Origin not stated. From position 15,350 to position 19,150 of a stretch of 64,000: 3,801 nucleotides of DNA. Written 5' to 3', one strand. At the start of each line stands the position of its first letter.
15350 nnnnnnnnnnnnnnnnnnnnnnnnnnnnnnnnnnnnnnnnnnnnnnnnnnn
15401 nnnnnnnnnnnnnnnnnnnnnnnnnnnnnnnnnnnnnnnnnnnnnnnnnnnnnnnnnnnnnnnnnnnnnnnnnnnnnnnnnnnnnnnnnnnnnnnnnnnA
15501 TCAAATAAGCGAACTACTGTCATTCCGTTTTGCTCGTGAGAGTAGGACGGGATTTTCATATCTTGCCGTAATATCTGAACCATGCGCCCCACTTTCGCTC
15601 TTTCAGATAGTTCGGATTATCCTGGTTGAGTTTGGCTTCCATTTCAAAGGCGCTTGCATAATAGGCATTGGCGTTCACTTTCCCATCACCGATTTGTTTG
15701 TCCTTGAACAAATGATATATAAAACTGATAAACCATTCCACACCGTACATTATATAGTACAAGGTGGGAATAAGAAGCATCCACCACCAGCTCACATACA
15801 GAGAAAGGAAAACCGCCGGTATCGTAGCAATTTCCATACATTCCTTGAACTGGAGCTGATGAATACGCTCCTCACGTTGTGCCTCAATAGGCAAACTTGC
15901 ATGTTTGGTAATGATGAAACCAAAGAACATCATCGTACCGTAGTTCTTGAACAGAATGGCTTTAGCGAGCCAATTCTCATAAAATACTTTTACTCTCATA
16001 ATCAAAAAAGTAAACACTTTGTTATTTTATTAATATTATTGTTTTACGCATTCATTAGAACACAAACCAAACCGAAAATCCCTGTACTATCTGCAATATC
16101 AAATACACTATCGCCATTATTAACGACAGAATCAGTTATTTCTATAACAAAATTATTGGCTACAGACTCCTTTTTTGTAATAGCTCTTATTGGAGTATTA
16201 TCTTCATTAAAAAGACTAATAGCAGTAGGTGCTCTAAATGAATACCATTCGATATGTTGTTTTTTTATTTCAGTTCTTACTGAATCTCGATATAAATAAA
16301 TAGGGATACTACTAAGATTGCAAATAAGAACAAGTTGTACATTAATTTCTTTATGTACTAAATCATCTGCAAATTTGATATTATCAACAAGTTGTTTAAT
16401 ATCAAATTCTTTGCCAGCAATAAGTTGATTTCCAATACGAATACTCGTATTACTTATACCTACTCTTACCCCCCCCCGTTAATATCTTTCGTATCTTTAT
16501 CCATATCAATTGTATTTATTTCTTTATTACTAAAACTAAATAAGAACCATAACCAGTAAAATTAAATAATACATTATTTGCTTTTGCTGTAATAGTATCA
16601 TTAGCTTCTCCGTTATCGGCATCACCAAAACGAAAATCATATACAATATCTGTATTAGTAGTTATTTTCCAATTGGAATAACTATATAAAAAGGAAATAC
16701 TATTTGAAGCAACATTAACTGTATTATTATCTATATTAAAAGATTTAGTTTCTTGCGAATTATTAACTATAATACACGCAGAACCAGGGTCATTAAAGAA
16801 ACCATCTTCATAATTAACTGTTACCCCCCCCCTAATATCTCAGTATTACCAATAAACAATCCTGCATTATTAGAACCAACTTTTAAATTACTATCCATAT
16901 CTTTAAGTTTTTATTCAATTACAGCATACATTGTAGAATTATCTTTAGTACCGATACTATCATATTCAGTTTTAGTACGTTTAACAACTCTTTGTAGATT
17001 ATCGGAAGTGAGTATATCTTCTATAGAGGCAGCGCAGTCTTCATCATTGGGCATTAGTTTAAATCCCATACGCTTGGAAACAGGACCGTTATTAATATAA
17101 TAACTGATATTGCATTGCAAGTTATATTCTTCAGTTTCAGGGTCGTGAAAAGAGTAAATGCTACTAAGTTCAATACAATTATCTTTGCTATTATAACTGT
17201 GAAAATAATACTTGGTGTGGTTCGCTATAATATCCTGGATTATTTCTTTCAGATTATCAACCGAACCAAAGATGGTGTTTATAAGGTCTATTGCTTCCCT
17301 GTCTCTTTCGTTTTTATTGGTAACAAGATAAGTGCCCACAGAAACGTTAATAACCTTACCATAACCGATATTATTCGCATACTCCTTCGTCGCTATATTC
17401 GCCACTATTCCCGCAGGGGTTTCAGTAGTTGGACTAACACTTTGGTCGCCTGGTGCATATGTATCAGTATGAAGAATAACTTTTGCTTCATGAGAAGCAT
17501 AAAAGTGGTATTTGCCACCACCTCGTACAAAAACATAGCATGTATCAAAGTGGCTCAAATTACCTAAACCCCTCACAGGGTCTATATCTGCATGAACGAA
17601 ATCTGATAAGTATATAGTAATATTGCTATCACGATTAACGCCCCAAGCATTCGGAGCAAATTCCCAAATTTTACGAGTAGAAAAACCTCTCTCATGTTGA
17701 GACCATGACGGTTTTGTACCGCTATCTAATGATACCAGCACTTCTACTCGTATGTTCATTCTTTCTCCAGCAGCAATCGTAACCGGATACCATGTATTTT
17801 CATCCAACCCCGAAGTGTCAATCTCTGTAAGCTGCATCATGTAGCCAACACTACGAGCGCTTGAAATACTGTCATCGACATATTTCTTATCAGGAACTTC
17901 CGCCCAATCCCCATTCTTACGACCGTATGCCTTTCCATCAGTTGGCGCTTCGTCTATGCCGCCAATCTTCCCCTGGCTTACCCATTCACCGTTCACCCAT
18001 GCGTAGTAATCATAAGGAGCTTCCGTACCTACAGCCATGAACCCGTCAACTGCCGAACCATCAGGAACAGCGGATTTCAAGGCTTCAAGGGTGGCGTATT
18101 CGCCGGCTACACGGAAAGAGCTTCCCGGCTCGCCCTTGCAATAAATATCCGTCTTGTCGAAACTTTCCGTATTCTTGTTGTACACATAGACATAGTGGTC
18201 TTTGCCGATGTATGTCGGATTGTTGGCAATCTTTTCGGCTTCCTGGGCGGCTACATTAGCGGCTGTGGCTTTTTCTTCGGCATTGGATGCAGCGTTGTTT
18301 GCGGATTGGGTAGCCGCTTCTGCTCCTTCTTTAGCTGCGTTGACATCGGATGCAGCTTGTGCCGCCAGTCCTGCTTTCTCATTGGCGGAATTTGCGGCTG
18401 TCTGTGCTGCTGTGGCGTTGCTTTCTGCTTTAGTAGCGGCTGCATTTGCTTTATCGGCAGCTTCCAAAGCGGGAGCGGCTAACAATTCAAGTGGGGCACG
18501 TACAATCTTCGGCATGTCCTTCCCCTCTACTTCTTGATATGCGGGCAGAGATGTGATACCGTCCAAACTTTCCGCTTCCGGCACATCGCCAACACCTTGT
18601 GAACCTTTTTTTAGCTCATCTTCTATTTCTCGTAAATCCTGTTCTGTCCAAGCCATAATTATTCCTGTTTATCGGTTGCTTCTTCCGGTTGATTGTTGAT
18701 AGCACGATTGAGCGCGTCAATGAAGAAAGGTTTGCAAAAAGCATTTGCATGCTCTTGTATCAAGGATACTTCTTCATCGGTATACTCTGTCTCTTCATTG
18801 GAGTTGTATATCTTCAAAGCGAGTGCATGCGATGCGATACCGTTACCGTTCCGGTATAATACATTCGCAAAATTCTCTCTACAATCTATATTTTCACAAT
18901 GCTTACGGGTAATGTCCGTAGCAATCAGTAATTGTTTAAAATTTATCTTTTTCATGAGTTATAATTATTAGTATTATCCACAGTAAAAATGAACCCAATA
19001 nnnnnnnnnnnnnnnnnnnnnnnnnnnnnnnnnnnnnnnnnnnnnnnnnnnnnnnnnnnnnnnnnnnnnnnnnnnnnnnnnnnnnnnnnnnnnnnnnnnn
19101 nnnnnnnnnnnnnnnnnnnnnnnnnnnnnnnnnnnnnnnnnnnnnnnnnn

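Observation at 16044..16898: Two tandem genes behind a tail fibre are each gated by an identical G9-TAA switch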

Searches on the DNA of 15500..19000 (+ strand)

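Call 6: search_dna_similar(query=window:15500-19000:+, collection=phages, mode=near, max_rows=30)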
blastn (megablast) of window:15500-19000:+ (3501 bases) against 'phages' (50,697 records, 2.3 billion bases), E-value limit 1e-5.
Records with a match: 2; places in all: 2; records where one place covers at least 80% of the query: 0.
Best place of each record, by identity: 90-95% 1; 80-90% 1.
By first word of the organism name: Bacteroides 1; Bacteriophage 1.
By host as written in the record: Bacteroides salyersiae BSC162 1; - 1.
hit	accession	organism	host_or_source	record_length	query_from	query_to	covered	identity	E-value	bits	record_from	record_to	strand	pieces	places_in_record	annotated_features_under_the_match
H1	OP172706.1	Bacteroides phage BS162P1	Bacteroides salyersiae BSC162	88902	59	1470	21%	92.8%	0e+0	1041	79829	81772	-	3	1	hypothetical protein (x5)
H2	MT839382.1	Bacteriophage sp.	human fecal samples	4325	1921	2383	13%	83.0%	9e-114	418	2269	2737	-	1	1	record has no annotation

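Call 8: get_annotated_region(hit=H1, flank=6000)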
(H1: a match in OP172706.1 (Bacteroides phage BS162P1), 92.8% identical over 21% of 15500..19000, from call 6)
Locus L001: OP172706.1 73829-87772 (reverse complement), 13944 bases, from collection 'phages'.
description: Bacteroides phage BS162P1, partial genome.
organism: Bacteroides phage BS162P1 (NCBI taxid 2968579)
taxonomy: Viruses; Duplodnaviria; Heunggongvirae; Uroviricota; Caudoviricetes
host: Bacteroides salyersiae BSC162; source: municipal sewage; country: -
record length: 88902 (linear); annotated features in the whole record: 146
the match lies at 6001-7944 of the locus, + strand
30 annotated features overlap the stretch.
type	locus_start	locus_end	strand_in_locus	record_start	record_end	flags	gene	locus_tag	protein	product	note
CDS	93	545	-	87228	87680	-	-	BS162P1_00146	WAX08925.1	hypothetical protein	-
CDS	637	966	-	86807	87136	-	-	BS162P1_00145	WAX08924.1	hypothetical protein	-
CDS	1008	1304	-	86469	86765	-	-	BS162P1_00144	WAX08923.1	hypothetical protein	-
CDS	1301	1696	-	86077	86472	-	-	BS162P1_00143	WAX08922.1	hypothetical protein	-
CDS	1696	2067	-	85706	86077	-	-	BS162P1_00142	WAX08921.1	hypothetical protein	-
CDS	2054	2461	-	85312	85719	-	-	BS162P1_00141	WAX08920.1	hypothetical protein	-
CDS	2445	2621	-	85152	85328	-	-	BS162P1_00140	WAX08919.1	hypothetical protein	-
CDS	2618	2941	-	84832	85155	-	-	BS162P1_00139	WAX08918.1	hypothetical protein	-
CDS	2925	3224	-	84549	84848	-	-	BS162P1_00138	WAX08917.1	hypothetical protein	-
CDS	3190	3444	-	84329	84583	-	-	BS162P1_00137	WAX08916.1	hypothetical protein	-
CDS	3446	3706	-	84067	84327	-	-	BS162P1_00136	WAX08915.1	hypothetical protein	-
CDS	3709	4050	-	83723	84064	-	-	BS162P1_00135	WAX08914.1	hypothetical protein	-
CDS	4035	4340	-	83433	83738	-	-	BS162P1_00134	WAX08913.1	hypothetical protein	-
CDS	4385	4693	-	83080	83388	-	-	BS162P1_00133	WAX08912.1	hypothetical protein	-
CDS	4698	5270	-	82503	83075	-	-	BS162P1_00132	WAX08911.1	hypothetical protein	-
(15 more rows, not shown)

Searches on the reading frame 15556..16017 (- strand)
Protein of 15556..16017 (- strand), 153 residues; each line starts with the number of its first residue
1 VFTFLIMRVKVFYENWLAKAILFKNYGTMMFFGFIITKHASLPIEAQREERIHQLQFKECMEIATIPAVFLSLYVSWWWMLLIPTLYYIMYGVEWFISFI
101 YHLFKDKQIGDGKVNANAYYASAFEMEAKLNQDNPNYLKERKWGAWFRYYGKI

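Call 18: search_protein_families(library=pfam, max_evalue=0.01, proteins=[window:15556-16017:-])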
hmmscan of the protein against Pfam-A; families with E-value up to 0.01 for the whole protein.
window:15556-16017:- (153 aa): 0 families

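Call 19: search_protein_families(library=phrogs, max_evalue=0.01, proteins=[window:15556-16017:-])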
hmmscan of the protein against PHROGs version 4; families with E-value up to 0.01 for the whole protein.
window:15556-16017:- (153 aa): 1 family
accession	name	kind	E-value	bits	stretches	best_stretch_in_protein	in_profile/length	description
phrog_15610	-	other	6.5e-11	43.3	2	85-149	50-104/105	protease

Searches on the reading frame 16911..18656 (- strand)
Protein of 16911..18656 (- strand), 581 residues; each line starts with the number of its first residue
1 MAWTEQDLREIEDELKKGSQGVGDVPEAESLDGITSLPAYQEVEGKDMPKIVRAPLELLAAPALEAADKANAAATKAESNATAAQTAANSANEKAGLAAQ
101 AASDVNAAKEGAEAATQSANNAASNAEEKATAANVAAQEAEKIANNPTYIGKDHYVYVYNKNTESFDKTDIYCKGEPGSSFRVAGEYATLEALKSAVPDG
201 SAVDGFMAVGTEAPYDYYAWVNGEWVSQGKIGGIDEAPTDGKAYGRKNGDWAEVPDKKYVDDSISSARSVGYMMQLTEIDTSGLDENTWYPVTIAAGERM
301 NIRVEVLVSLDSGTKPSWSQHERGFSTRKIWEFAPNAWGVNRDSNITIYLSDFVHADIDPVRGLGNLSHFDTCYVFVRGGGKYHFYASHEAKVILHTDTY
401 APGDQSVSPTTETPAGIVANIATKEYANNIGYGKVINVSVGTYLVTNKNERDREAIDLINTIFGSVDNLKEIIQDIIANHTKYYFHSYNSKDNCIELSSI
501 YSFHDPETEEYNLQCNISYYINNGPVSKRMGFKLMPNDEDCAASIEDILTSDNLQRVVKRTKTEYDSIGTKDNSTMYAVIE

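Call 18: search_protein_families(library=pfam, max_evalue=0.01, proteins=[window:16911-18656:-])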
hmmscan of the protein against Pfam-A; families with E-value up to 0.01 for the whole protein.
window:16911-18656:- (581 aa): 2 families
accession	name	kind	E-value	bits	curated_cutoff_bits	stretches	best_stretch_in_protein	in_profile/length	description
PF24243.1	Phage_tail_C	-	0.00017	21.3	23.7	1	561-579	7-25/26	Phage tail tip domain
PF07921.17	Fibritin_C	-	0.0041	17.7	21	0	232-255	68-91/93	Fibritin C-terminal region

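Call 19: search_protein_families(library=phrogs, max_evalue=0.01, proteins=[window:16911-18656:-])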
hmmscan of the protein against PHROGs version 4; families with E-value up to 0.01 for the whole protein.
window:16911-18656:- (581 aa): 7 families
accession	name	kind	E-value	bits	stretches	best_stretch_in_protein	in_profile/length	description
phrog_10903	-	unknown function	1.8e-11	44.2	1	277-424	684-828/954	-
phrog_15437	-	tail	2.6e-06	27.4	1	148-295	414-569/656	tail fiber protein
phrog_19280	-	unknown function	3.2e-06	27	1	65-145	139-219/623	-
phrog_13481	-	tail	3.8e-06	27.1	1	66-147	174-252/596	tail fiber protein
phrog_2636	-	tail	0.00041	20.5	1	61-146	112-197/568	tail fiber protein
phrog_1056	-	tail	0.0031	17.3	0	179-260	411-463/582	fibritin neck whisker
phrog_22285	-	tail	0.004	16.7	1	62-219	129-287/802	tail fiber protein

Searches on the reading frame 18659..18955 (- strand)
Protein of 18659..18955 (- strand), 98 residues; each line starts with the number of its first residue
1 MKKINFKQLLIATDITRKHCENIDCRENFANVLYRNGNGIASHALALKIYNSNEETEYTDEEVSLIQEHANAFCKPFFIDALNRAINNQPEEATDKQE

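Call 18: search_protein_families(library=pfam, max_evalue=0.01, proteins=[window:18659-18955:-])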
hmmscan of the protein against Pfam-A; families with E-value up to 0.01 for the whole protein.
window:18659-18955:- (98 aa): 0 families

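Call 19: search_protein_families(library=phrogs, max_evalue=0.01, proteins=[window:18659-18955:-])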
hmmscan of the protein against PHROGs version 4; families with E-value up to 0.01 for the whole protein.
window:18659-18955:- (98 aa): 0 families

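Call 57: find_encoding_contigs(protein=window:18659-18955:-, flank=4000, max_places=10)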
Protein window:18659-18955:- (98 aa): 25 contigs read that carry it; 10 places shown.
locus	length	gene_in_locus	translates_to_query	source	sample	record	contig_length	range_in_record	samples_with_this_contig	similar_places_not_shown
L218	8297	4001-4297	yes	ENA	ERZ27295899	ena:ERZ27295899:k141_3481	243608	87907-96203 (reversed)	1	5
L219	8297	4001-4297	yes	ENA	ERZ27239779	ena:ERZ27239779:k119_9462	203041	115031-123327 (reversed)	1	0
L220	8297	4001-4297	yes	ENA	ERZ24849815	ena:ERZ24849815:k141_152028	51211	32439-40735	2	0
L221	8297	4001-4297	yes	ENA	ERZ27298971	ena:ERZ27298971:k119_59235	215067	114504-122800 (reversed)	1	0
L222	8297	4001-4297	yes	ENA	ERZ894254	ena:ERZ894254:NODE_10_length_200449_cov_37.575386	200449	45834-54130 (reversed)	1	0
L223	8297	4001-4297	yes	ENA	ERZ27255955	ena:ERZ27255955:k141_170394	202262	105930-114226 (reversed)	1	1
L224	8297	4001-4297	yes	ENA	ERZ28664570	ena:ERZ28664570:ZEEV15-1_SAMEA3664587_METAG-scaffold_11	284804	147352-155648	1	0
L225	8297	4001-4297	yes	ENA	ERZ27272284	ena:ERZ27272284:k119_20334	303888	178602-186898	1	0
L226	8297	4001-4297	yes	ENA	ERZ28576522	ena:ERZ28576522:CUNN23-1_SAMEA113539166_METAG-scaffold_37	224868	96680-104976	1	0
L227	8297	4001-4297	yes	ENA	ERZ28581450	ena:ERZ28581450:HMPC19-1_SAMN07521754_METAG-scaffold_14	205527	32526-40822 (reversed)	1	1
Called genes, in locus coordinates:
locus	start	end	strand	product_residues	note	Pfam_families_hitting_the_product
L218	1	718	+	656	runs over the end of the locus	-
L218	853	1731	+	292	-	-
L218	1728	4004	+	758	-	-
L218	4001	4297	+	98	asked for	-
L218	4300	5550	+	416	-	PF24243:Phage_tail_C (weak)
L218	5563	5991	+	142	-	-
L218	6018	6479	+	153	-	-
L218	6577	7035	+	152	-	PF05105:Phage_holin_4_1 (weak)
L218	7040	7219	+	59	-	-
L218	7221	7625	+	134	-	PF08291:Peptidase_M15_3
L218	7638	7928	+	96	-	-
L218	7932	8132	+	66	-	-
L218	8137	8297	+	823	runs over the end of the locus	-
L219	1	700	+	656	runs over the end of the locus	-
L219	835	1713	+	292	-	-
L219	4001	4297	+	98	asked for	-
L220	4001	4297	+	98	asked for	-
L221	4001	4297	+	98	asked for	-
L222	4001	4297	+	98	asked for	-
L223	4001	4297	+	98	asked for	-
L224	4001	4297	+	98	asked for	-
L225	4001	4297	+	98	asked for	-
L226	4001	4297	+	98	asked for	-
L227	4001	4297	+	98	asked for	-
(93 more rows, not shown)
